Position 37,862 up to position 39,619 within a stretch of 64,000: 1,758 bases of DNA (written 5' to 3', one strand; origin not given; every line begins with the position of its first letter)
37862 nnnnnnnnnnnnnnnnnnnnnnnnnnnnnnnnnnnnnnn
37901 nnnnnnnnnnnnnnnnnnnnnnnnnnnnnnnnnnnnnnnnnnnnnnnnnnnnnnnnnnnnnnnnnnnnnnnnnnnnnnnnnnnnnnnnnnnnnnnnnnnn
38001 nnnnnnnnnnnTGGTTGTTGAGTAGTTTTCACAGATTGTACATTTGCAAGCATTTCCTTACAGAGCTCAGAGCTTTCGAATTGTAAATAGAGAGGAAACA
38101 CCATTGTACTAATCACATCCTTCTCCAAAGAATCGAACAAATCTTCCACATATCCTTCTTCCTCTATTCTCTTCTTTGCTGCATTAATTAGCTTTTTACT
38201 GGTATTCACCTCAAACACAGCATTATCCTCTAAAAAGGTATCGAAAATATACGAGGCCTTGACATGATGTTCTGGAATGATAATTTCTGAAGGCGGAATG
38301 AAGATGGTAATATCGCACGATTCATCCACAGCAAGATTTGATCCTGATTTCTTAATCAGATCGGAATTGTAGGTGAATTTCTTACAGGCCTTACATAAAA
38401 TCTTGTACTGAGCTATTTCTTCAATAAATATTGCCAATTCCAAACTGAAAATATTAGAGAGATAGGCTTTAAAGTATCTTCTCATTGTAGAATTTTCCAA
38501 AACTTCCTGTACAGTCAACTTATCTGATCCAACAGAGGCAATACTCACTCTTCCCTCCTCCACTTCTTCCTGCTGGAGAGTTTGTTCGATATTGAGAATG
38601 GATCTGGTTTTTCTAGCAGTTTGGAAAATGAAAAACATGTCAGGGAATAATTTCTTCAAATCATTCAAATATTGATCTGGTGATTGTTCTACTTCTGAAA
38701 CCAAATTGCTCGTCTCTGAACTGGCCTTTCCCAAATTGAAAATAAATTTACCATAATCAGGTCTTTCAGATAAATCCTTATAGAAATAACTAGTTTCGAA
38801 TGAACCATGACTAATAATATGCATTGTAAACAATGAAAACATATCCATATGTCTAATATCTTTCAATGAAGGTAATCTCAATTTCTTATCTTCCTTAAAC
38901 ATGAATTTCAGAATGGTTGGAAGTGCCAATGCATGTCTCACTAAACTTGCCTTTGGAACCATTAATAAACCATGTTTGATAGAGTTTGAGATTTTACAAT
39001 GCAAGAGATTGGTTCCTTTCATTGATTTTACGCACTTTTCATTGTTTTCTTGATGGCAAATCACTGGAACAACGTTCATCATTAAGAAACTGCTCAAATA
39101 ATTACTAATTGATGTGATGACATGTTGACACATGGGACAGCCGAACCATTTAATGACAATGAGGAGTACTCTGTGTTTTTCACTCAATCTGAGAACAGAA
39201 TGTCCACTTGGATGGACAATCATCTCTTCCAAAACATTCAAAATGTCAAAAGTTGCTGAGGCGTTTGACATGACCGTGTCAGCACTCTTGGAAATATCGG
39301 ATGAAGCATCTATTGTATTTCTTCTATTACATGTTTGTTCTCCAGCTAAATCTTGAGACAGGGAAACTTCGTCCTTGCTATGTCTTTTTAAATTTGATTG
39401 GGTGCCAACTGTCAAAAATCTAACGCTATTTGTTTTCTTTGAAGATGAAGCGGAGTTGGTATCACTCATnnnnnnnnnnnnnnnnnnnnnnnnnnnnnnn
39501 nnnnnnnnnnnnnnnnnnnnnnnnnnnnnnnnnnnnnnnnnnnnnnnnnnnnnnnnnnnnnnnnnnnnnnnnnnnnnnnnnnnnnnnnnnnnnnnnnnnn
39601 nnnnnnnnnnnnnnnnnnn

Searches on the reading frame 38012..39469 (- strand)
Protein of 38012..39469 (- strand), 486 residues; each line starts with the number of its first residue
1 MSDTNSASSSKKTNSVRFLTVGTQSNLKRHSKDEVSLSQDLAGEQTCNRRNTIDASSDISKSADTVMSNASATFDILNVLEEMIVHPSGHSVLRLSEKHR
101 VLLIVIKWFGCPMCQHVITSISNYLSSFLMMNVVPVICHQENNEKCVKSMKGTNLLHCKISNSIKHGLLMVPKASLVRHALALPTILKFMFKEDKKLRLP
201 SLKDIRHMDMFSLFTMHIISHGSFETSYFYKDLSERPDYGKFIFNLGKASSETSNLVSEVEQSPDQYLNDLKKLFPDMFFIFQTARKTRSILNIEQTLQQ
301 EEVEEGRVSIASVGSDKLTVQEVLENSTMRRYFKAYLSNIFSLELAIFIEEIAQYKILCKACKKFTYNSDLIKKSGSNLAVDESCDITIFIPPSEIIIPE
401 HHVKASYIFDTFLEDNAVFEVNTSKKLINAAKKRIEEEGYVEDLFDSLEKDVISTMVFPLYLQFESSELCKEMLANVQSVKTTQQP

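Call 43: search_protein_families(library=pfam, proteins=[window:38012-39469:-], max_evalue=0.001)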
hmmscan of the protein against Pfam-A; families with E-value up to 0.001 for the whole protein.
window:38012-39469:- (486 aa): 1 family
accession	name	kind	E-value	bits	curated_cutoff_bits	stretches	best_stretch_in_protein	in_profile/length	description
PF00615.24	RGS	-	6.8e-07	30.1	23.9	1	320-470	2-114/117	Regulator of G protein signaling domain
